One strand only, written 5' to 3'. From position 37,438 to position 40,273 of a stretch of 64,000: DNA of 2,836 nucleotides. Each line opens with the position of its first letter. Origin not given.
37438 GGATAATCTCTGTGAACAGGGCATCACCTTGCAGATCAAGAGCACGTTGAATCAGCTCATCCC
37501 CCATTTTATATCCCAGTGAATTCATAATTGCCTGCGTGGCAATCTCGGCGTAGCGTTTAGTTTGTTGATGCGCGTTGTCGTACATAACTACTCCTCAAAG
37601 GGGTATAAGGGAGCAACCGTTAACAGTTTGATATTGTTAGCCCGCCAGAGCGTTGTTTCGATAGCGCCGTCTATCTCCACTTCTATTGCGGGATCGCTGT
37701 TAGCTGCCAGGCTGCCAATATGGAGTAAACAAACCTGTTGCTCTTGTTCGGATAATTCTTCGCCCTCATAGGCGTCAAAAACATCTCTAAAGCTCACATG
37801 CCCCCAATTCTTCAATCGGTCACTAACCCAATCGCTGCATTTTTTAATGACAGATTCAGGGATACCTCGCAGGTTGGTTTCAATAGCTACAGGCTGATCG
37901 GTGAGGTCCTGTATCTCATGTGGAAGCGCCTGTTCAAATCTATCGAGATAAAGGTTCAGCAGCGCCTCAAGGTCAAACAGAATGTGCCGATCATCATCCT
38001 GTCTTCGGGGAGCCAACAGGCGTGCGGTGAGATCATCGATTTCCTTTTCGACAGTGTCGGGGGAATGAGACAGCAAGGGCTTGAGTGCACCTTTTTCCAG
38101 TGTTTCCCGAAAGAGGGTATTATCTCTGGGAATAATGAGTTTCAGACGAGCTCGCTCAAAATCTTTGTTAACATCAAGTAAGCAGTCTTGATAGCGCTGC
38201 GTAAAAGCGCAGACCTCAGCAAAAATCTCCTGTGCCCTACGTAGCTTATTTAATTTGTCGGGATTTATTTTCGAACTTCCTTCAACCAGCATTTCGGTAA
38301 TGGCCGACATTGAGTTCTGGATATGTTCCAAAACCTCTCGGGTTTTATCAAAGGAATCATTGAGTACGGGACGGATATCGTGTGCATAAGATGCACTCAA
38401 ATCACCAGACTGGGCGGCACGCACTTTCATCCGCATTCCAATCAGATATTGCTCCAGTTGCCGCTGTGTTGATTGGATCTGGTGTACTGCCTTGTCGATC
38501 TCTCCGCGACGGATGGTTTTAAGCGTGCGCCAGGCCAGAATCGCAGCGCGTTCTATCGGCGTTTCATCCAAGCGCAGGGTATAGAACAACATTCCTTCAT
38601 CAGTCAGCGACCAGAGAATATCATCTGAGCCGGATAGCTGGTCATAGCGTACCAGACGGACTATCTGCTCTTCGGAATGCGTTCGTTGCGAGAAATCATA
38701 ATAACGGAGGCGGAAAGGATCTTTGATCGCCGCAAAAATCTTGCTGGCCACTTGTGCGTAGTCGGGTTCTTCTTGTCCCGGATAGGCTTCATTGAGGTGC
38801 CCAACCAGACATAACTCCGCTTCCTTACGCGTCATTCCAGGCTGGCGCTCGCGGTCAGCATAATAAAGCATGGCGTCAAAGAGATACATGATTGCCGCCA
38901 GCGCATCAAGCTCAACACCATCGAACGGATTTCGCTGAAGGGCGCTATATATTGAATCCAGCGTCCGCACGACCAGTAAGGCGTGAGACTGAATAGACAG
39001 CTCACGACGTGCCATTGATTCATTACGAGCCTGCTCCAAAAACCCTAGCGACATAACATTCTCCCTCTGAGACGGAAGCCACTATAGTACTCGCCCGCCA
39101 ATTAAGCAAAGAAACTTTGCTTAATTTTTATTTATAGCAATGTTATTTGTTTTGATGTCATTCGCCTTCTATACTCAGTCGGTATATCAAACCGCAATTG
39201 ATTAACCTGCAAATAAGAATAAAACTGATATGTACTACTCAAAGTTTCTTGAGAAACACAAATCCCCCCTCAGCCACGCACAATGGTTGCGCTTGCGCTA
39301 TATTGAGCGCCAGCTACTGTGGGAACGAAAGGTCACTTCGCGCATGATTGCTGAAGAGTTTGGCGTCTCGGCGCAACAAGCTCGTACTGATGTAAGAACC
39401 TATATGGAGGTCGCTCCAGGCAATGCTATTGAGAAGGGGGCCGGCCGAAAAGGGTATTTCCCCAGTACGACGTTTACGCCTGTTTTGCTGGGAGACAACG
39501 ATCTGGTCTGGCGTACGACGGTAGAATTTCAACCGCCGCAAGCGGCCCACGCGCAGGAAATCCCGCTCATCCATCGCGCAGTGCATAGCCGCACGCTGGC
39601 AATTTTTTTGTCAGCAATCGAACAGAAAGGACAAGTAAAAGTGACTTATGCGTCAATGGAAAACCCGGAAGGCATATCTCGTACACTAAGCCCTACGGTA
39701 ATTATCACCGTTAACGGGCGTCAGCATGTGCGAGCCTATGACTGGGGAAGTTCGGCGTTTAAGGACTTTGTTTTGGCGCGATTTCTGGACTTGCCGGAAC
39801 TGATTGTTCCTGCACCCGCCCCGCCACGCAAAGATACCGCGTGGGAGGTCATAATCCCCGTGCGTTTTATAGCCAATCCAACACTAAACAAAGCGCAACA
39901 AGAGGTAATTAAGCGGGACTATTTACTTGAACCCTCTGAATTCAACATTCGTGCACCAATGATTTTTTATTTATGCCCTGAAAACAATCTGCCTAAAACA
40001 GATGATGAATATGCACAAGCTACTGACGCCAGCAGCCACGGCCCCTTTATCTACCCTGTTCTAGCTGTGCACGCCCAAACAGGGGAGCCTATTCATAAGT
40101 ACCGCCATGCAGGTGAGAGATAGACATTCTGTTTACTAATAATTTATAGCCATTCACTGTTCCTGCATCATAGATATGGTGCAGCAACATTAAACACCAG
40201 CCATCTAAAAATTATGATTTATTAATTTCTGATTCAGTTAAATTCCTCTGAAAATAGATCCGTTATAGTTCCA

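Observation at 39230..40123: Divergent candidate WYL-type regulator next to the Wadjet operon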

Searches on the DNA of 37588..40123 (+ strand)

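Call 83: search_dna_similar(query=window:37588-40123:+, collection=ecoli_genomes, mode=near, max_rows=5, rows=spread)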
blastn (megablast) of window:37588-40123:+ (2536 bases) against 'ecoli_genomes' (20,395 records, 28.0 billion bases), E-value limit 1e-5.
Records with a match: 67; places in all: 70; records where one place covers at least 80% of the query: 62.
Genomes with a match: 67 of 5426; with a place that covers at least 80% of the query: 62. Places per genome that has any: lowest 1, median 1, highest 2. On chromosomes: 70 places; on plasmids: 0.
Best place of each record, by identity: >=99% 42; 95-99% 25.
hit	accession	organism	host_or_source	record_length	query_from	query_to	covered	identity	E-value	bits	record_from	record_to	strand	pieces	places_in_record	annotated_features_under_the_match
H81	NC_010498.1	Escherichia coli SMS-3-5 strain SMS-3-5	-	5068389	1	2536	100%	100.0%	0e+0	4684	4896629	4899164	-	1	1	hypothetical protein | WYL domain-containing protein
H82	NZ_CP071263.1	Escherichia coli strain MEI003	Outdoors environment of a veterinary ...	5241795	1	2536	100%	99.5%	0e+0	4612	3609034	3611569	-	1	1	hypothetical protein | WYL domain-containing protein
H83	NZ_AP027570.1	Escherichia coli strain LR-60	Homo sapiens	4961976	1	2536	100%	99.3%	0e+0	4590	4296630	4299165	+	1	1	hypothetical protein | WYL domain-containing protein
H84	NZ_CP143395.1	Escherichia coli strain HD12481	Homo sapiens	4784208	1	2536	100%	97.0%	0e+0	4263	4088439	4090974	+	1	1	hypothetical protein | WYL domain-containing protein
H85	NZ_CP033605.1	Escherichia coli O157:H7 strain TR01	Cattle carcass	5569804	2479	2536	2%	100.0%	2e-19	108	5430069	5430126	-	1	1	phosphorothioated DNA-binding restriction endonuclease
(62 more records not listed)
